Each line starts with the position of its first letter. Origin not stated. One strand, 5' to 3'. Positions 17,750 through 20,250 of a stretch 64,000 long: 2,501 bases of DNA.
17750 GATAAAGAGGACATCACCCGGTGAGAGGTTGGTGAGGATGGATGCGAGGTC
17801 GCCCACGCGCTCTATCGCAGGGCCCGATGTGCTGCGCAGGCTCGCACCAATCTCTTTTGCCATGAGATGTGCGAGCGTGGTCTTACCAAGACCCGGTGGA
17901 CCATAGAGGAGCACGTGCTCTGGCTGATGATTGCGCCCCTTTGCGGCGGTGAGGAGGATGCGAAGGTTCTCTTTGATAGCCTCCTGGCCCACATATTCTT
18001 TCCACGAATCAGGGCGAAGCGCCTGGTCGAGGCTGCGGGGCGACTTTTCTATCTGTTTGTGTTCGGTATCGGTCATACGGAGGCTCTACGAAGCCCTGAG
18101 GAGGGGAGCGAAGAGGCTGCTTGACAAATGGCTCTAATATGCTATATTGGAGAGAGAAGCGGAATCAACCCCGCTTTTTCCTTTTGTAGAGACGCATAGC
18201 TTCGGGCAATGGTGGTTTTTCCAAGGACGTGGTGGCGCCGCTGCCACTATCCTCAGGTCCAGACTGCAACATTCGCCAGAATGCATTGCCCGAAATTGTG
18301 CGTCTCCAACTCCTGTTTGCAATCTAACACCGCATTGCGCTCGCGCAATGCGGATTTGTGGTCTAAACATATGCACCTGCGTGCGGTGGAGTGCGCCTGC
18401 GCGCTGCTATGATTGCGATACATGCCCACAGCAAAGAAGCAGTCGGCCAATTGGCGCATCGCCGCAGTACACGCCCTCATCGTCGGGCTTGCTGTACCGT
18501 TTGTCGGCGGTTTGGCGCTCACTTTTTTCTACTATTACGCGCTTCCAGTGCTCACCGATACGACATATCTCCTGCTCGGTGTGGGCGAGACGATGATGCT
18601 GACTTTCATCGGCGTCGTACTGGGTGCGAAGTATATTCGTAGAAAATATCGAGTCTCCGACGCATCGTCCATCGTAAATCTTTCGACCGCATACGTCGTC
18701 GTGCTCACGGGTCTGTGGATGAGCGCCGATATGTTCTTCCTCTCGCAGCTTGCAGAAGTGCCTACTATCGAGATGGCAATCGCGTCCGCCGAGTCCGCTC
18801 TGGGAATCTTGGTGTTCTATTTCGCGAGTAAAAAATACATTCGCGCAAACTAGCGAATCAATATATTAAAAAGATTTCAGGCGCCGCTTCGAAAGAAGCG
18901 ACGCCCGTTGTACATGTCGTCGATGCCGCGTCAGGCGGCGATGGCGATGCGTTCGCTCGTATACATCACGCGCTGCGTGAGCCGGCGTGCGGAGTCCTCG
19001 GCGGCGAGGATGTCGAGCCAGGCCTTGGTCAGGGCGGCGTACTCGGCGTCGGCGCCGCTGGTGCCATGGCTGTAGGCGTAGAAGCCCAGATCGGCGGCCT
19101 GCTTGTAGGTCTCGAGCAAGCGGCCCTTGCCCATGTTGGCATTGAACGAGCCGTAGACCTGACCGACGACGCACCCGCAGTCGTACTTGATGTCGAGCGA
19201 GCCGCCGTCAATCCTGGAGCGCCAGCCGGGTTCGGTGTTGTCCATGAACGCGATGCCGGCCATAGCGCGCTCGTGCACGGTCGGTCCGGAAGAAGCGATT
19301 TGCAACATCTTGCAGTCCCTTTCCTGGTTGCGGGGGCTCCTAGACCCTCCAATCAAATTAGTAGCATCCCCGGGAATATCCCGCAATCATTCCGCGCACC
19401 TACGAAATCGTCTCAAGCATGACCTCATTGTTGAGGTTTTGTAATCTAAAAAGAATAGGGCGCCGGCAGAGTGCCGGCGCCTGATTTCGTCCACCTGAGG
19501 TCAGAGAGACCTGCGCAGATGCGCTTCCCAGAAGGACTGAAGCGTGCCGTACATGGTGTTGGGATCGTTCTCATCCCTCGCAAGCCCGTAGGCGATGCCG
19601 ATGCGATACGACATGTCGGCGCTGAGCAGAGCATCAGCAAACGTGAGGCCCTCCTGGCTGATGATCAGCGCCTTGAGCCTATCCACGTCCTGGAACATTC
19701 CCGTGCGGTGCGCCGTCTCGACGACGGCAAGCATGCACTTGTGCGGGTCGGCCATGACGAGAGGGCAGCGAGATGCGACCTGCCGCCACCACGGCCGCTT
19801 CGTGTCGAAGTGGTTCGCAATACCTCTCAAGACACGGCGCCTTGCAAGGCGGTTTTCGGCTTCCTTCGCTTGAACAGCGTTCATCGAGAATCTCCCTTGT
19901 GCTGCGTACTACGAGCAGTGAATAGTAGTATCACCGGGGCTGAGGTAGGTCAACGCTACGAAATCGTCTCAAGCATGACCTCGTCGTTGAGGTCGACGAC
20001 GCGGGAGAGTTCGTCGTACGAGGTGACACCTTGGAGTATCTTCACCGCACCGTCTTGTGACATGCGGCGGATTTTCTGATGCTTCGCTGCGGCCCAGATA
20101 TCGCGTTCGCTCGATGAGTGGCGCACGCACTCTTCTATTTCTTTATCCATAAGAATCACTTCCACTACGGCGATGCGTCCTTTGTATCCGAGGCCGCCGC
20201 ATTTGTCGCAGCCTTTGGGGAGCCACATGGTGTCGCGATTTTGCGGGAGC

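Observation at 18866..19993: High-GC two-gene island at the pilB 3' end, flanked by a 38-bp duplication of the pilB terminus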

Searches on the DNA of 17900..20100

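Call 37: search_rna_families(source=window, start=17900, end=20100, threshold=evalue, max_evalue=1, show_alignments=2)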
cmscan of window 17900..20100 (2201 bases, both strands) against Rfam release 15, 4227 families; matches with E-value up to 1: 0.
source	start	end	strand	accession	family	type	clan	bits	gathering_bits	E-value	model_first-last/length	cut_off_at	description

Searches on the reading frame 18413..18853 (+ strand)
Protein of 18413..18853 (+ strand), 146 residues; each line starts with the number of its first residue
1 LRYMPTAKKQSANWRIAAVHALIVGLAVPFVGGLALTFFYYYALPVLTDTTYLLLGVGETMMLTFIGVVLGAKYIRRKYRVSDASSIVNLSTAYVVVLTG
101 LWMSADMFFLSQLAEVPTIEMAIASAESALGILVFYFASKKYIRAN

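Call 7: search_protein_families(library=pfam, proteins=[window:18413-18853:+], max_evalue=1)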
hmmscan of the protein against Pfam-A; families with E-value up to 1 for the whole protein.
window:18413-18853:+ (146 aa): 2 families
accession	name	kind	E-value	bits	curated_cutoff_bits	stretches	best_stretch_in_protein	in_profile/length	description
PF19733.4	DUF6223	-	0.002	18.8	27.4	0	61-105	10-54/98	Family of unknown function (DUF6223)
PF20966.2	MASE6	-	0.32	11.4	27.4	1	10-98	62-153/170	MASE6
